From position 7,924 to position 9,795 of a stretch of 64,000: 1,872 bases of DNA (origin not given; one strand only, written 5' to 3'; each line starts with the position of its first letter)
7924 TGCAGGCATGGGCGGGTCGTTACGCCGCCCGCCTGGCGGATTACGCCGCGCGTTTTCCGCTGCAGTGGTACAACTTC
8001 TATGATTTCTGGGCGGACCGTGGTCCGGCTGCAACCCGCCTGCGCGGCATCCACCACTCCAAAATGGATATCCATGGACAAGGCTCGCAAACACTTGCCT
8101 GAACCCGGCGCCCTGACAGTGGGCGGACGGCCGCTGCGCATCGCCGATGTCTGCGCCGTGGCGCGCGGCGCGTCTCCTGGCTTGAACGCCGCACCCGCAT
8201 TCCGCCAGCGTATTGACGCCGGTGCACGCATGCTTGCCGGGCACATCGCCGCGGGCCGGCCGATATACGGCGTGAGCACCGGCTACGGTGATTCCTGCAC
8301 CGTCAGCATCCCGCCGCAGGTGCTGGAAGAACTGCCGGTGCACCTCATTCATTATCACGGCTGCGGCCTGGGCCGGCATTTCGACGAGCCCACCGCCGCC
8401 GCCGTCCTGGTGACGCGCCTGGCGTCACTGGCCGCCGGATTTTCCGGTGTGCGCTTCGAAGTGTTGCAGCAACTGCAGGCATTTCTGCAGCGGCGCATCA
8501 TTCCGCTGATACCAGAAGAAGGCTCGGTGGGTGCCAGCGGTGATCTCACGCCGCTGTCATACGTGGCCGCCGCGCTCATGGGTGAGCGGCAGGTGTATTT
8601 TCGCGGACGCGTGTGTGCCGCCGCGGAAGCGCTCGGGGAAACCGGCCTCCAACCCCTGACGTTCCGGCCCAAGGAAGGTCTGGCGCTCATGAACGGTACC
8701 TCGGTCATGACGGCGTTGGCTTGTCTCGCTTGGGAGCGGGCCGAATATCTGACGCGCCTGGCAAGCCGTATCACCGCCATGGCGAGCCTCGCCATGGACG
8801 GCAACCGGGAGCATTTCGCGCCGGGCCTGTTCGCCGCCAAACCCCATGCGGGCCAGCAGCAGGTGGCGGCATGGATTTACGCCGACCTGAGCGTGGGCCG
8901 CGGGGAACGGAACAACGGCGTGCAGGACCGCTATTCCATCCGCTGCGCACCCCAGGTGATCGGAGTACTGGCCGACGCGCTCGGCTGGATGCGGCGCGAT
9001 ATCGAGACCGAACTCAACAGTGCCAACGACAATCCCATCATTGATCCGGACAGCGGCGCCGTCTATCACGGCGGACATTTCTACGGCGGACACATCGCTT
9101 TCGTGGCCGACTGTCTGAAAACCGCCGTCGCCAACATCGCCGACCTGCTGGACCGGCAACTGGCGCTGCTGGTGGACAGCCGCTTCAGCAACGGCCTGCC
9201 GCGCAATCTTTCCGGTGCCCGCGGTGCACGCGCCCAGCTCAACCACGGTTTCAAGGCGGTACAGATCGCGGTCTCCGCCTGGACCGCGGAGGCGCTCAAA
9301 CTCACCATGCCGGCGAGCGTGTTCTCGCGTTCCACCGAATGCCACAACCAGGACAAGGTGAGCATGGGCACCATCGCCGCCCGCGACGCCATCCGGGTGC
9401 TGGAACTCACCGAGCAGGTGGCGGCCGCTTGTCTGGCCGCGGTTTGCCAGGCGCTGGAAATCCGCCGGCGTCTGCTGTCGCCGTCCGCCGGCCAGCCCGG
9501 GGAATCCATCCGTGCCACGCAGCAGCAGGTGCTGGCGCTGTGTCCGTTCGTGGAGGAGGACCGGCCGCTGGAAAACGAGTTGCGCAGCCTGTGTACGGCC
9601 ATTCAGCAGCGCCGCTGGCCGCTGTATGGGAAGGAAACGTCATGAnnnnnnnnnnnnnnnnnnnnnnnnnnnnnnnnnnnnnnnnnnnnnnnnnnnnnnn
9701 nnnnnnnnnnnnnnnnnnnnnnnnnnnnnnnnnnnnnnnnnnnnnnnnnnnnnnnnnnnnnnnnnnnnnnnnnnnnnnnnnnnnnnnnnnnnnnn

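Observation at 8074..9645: MIO ammonia-lyase inside the APE operon carries a Tyr-His dyad at the substrate-selectivity position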

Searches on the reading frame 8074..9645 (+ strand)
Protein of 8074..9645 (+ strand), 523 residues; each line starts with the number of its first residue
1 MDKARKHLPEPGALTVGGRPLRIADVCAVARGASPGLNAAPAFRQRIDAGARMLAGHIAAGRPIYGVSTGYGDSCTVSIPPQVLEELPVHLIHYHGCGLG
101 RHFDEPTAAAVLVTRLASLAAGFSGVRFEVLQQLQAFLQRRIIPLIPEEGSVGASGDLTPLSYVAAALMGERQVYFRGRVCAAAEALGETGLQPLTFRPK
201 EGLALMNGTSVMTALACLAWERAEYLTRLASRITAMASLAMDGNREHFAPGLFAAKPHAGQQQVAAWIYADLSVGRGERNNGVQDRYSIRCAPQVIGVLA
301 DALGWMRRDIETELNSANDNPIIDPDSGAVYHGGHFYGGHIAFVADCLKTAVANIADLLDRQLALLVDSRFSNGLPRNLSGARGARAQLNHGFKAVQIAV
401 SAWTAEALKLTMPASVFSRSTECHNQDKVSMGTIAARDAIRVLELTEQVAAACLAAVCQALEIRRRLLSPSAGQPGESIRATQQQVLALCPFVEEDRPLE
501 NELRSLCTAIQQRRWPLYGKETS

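Call 3: search_protein_families(library=pfam, proteins=[window:8074-9645:+])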
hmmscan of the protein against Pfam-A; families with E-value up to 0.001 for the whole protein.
window:8074-9645:+ (523 aa): 1 family
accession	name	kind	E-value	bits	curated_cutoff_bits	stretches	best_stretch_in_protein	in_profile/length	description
PF00221.24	Lyase_aromatic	-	6.9e-161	536.5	27.3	1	21-471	1-454/466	Aromatic amino acid lyase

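Call 5: search_protein_families(library=ncbifam, proteins=[window:8074-9645:+], max_evalue=0.00001)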
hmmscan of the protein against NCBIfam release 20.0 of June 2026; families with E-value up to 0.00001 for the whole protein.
window:8074-9645:+ (523 aa): 8 families
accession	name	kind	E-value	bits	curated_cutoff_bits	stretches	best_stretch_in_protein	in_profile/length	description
NF041222.1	BagA_FevW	exception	6.4e-132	440.8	1000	2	282-507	289-511/529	bagremycin/ferroverdin biosynthesis tyrosine ammonia-lyase BagA/FevW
NF006871.0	PRK09367.1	subfamily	5.2e-123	411.4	524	1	14-514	4-496/505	histidine ammonia-lyase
TIGR01225.1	hutH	equivalog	4.5e-119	398.2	539.15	1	15-515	2-494/506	histidine ammonia-lyase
TIGR04475.1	Phe_D_beta_mut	equivalog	2.8e-98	329.8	800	2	21-273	10-261/510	phenylalanine aminomutase (D-beta-phenylalanine forming)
NF053541.1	FlxA_rubin_TAL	equivalog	5.7e-96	321.9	700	1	46-511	25-497/498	flexirubin biosynthesis tyrosine ammonia-lyase FlxA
TIGR01226.1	phe_am_lyase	equivalog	4.1e-94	316.2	519.15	1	14-465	33-502/680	phenylalanine ammonia-lyase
TIGR03832.1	Tyr_2_3_mutase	equivalog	1.2e-92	311.1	501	2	18-270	3-255/507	tyrosine 2,3-aminomutase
TIGR04473.1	taxol_Phe_23mut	exception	6.1e-67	226.4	1250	1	16-465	29-498/687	phenylalanine aminomutase (L-beta-phenylalanine forming)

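Call 6: search_solved_structures(query=window:8074-9645:+, max_evalue=0.00001, show_alignments=0)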
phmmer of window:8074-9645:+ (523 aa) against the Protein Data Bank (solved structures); distinct sequences matched with E-value up to 0.00001: 39.
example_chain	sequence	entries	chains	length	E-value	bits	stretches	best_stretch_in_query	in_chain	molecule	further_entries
7tqr_A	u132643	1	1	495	1.5e-71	244.7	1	14-482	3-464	Probable histidine ammonia-lyase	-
2o78_A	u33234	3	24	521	4.2e-71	243.3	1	22-513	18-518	Putative histidine ammonia-lyase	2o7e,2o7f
2o6y_A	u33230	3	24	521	6.5e-71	242.7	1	22-513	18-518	Putative histidine ammonia-lyase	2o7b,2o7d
2nyn_A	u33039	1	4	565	9.3e-71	242.1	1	14-465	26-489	Phenylalanine/histidine ammonia-lyase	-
3czo_A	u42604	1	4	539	1.1e-70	241.9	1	15-465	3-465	Histidine ammonia-lyase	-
5ltm_B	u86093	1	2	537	3.8e-70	240.1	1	15-465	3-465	phenylalanine ammonia lyase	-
3unv_A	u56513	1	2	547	7.6e-70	239.1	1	18-510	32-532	AdmH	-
2qve_A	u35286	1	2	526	1.6e-68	234.8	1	52-509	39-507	Tyrosine Aminomutase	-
2rjr_A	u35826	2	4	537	1.7e-68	234.7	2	51-270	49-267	Tyrosine aminomutase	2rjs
2ohy_A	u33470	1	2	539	1.8e-68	234.6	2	51-270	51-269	Tyrosine aminomutase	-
3kdz_A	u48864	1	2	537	5.9e-68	232.9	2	51-270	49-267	Histidine ammonia-lyase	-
3kdy_A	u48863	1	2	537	7.6e-68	232.5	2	51-270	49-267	Histidine ammonia-lyase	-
4baa_A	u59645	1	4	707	1.9e-67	231.2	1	14-465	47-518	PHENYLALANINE AMMONIA-LYASE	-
2yii_A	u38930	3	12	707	4.8e-67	229.9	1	14-465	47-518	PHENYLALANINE AMMONIA-LYASE | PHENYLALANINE AMINOMUTASE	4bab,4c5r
4v2q_A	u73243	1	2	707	8.3e-67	229.1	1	14-465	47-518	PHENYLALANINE AMMONIA-LYASE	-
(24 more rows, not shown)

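Call 7: find_homologous_proteins(query=window:8074-9645:+, max_evalue=1e-30)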
Query window:8074-9645:+ (523 aa): 8000 proteins with E <= 1e-30 among 8000 candidates; the best 120 are listed.
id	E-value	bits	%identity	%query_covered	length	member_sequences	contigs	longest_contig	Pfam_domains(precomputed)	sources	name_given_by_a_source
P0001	0.0e+0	1118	96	100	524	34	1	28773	PF00221.25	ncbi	-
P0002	0.0e+0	1013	88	99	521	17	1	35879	PF00221.25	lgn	-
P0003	0.0e+0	1010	88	99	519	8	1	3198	PF00221.25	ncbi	ncbi:MAG: HAL/PAL/TAL family ammonia-lyase [Gammaproteobacteria bacterium]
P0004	0.0e+0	1009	87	99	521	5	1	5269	PF00221.25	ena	-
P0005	5.6e-294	993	86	99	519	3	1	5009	PF00221.25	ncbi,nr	ncbi:MAG: aromatic amino acid lyase [Gammaproteobacteria bacterium]|nr:aromatic amino acid lyase [Ga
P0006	1.3e-284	963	84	99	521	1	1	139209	PF00221.25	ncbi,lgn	ncbi:MAG: aromatic amino acid ammonia-lyase [Gammaproteobacteria bacterium]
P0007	5.3e-284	961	84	99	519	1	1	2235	PF00221.25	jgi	-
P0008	5.2e-280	947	82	99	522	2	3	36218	PF00221.25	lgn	-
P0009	4.9e-278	941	82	99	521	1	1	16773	PF00221.25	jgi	jgi:histidine ammonia-lyase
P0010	1.2e-267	907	64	85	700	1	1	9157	PF00221.25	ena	-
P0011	1.3e-260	883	77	98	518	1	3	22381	PF00221.25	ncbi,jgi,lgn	ncbi:MAG: HAL/PAL/TAL family ammonia-lyase [Gammaproteobacteria bacterium]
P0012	2.1e-254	863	76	96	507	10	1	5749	PF00221.25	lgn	-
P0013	3.5e-252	856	76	97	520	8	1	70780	PF00221.25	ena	-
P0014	1.8e-250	850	75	99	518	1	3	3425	PF00221.25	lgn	-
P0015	2.7e-250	849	74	98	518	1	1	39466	PF00221.25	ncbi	ncbi:MAG: aromatic amino acid ammonia-lyase [Gammaproteobacteria bacterium]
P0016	4.2e-250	849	75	98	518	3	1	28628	PF00221.25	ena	-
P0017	6.4e-250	848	73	99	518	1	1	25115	PF00221.25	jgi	jgi:histidine ammonia-lyase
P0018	1.5e-249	847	73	98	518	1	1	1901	PF00221.25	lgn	-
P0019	3.0e-248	843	75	98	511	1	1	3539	PF00221.25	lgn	-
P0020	5.2e-248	842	73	98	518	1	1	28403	PF00221.25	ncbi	ncbi:MAG: HAL/PAL/TAL family ammonia-lyase [Gammaproteobacteria bacterium]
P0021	3.3e-247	839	73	99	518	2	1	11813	PF00221.25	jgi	jgi:histidine ammonia-lyase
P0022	3.2e-246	836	74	98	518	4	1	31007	PF00221.25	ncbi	ncbi:MAG TPA: aromatic amino acid ammonia-lyase [Gammaproteobacteria bacterium]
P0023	7.2e-246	835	78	92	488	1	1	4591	PF00221.25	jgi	jgi:histidine ammonia-lyase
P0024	8.6e-246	834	73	98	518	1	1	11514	PF00221.25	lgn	-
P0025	1.1e-245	834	73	99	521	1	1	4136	PF00221.25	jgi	-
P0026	3.1e-245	833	73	99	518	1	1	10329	PF00221.25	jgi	jgi:histidine ammonia-lyase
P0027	5.1e-245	832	73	98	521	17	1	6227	PF00221.25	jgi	-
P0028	6.5e-245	832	72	98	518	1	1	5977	PF00221.25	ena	-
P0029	2.4e-244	830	72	98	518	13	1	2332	PF00221.25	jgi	jgi:histidine ammonia-lyase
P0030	3.3e-244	829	74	97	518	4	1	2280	PF00221.25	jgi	-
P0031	1.5e-243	827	74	97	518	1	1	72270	PF00221.25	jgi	jgi:histidine ammonia-lyase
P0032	2.7e-243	826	73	97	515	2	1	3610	PF00221.25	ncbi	-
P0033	2.7e-243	826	73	98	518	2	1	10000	PF00221.25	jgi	-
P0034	7.0e-243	825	72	98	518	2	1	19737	PF00221.25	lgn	-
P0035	1.4e-242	824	71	98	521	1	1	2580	PF00221.25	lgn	-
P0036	3.0e-242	823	73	97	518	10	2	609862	PF00221.25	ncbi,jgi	ncbi:MAG TPA: aromatic amino acid ammonia-lyase [Gammaproteobacteria bacterium]|jgi:histidine ammoni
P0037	3.0e-242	823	72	99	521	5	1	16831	PF00221.25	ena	-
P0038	5.3e-242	822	72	98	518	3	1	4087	PF00221.25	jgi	jgi:histidine ammonia-lyase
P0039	9.0e-242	821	73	98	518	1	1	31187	PF00221.25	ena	-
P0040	1.3e-241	821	72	99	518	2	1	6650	PF00221.25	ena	-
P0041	3.0e-241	819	72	97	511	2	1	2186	PF00221.25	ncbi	ncbi:MAG TPA: aromatic amino acid ammonia-lyase [Gammaproteobacteria bacterium]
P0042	3.1e-241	819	75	92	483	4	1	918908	PF00221.25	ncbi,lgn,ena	-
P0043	3.5e-241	819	72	98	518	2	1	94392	PF00221.25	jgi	jgi:histidine ammonia-lyase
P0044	4.2e-241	819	73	99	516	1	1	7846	PF00221.25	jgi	jgi:histidine ammonia-lyase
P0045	9.1e-241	818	73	98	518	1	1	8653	PF00221.25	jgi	jgi:histidine ammonia-lyase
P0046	1.6e-240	817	73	97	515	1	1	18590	PF00221.25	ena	-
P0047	2.6e-240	816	72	99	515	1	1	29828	PF00221.25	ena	-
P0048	7.4e-240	815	73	97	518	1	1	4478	PF00221.25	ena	-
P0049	9.6e-240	815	72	97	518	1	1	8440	PF00221.25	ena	-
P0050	1.6e-239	814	72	98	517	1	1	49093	PF00221.25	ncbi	ncbi:MAG: HAL/PAL/TAL family ammonia-lyase [Bacillota bacterium]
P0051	2.1e-239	813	71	99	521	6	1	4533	PF00221.25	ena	-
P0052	4.5e-239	812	72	99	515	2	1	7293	PF00221.25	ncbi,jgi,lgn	ncbi:MAG TPA: aromatic amino acid ammonia-lyase [Gammaproteobacteria bacterium]|jgi:histidine ammoni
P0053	9.4e-239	811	71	98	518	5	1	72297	PF00221.25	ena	-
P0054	1.6e-238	810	72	97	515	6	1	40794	PF00221.25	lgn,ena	-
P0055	3.3e-238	809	72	98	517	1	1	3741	PF00221.25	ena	-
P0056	4.3e-238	809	72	97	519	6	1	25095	PF00221.25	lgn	-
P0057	8.3e-238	808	72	97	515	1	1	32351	PF00221.25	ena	-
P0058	1.4e-237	807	71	98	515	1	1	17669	PF00221.25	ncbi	-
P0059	1.7e-237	807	72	97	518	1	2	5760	PF00221.25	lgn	-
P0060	3.1e-237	806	70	98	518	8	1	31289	PF00221.25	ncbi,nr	ncbi:MAG: aromatic amino acid lyase [Gammaproteobacteria bacterium]|nr:aromatic amino acid lyase [Ga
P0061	4.2e-237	806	72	97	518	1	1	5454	PF00221.25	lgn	-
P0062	5.4e-237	805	-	-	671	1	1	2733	PF00221.25,PF07531.20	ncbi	-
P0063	1.1e-236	804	72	97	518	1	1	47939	PF00221.25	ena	-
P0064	1.3e-236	804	71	98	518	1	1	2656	PF00221.25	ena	-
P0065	1.4e-235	801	70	98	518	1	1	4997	PF00221.25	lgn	-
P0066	1.8e-235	800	71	97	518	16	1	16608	PF00221.25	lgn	-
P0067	5.6e-235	799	71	98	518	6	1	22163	PF00221.25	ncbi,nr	ncbi:MAG: aromatic amino acid lyase [Gammaproteobacteria bacterium]|nr:aromatic amino acid lyase [Ga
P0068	9.9e-235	798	71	98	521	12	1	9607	PF00221.25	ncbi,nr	ncbi:MAG TPA: aromatic amino acid ammonia-lyase [Gammaproteobacteria bacterium]|nr:aromatic amino ac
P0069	1.7e-234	797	71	97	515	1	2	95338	PF00221.25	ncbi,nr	ncbi:MAG: aromatic amino acid lyase [Gammaproteobacteria bacterium]|nr:aromatic amino acid lyase [Ga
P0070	1.3e-233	794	71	98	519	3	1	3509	PF00221.25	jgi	jgi:histidine ammonia-lyase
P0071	1.7e-233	794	71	97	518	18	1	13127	PF00221.25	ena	-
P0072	1.2e-232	791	81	83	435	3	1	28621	PF00221.25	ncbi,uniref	ncbi:Phenylalanine/histidine ammonia-lyase [mine drainage metagenome]|uniref:Phenylalanine/histidine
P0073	1.7e-232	791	71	98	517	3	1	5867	PF00221.25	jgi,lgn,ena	-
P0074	6.6e-232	789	69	99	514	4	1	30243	PF00221.25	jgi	jgi:histidine ammonia-lyase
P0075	6.0e-230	782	70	98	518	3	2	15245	PF00221.25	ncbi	ncbi:MAG: aromatic amino acid ammonia-lyase [Gammaproteobacteria bacterium]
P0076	2.2e-224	764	74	89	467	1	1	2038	PF00221.25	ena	-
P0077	3.9e-223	760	68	97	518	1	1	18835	PF00221.25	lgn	-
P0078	2.1e-222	757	68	97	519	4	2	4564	PF00221.25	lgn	-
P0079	6.3e-215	733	66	97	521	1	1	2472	PF00221.25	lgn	-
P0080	5.2e-214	730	65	97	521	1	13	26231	PF00221.25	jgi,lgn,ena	-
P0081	1.4e-212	725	65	98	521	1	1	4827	PF00221.25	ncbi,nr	ncbi:MAG TPA: aromatic amino acid ammonia-lyase [Gammaproteobacteria bacterium]|nr:aromatic amino ac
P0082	8.3e-212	722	66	98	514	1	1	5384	PF00221.25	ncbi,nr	ncbi:MAG TPA: aromatic amino acid ammonia-lyase [Gammaproteobacteria bacterium]|nr:aromatic amino ac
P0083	1.6e-211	721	66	99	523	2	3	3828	PF00221.25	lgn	-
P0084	7.7e-211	719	65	97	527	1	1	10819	PF00221.25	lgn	-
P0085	2.5e-210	717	66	97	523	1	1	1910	PF00221.25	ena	-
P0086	1.2e-209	715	65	99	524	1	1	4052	PF00221.25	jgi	jgi:histidine ammonia-lyase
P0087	4.8e-209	713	65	99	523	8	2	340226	PF00221.25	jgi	jgi:histidine ammonia-lyase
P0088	9.2e-209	712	64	97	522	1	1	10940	PF00221.25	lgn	-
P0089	1.1e-207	709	65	98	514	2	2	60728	PF00221.25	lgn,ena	-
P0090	1.2e-207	709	64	98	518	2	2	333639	PF00221.25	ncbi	-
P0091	1.6e-207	708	65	99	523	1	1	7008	PF00221.25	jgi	jgi:histidine ammonia-lyase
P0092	1.9e-206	705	62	99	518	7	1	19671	PF00221.25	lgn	-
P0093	3.7e-206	704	65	96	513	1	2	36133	PF00221.25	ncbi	ncbi:MAG: HAL/PAL/TAL family ammonia-lyase [Gammaproteobacteria bacterium]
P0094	9.1e-206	702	63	100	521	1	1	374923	PF00221.25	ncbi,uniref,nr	ncbi:HAL/PAL/TAL family ammonia-lyase [Propionivibrio soli]|uniref:HAL/PAL/TAL family ammonia-lyase 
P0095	4.1e-205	700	65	97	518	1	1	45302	PF00221.25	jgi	jgi:histidine ammonia-lyase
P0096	4.9e-205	700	64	97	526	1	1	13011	PF00221.25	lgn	-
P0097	5.9e-205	700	64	98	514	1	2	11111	PF00221.25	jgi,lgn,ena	-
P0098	1.3e-204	699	65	97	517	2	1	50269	PF00221.25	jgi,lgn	jgi:histidine ammonia-lyase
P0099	1.3e-204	699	64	98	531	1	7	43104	PF00221.25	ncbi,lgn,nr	ncbi:MAG: aromatic amino acid lyase [Proteobacteria bacterium]|nr:aromatic amino acid lyase [Pseudom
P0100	1.4e-204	699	65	97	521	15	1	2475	PF00221.25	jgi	-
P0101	4.2e-204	697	64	97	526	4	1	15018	PF00221.25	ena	-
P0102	5.2e-204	697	64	97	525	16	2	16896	PF00221.25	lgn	-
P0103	8.2e-204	696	63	97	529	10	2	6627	PF00221.25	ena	-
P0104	2.0e-203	695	63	99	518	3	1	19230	PF00221.25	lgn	-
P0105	2.1e-203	695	63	97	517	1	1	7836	PF00221.25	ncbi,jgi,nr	ncbi:MAG: aromatic amino acid ammonia-lyase [Candidatus Accumulibacter sp.]|jgi:histidine ammonia-ly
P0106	3.1e-203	694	64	98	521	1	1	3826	PF00221.25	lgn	-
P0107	3.9e-203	694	63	98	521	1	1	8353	PF00221.25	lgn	-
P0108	4.7e-203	693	64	97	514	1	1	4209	PF00221.25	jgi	jgi:histidine ammonia-lyase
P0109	5.3e-203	693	65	97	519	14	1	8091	PF00221.25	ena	-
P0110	1.1e-202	692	65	97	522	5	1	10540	PF00221.25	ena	-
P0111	1.3e-202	692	63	99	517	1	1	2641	PF00221.25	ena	-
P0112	1.4e-202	692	64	98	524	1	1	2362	PF00221.25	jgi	jgi:histidine ammonia-lyase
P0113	1.6e-202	692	63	98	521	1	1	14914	PF00221.25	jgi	jgi:histidine ammonia-lyase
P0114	1.7e-202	692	63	97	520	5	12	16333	PF00221.25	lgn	-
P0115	1.8e-202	692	63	97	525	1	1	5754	PF00221.25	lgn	-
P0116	2.5e-202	691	64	97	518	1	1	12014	PF00221.25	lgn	-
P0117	2.9e-202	691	63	97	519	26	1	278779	PF00221.25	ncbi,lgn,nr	ncbi:MAG: aromatic amino acid lyase [Denitromonas halophila]|nr:MAG: aromatic amino acid lyase [Deni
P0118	3.3e-202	691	65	97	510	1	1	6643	PF00221.25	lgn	-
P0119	3.3e-202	691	64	97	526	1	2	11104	PF00221.25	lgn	-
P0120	4.3e-202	690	64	96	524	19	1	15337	PF00221.25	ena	-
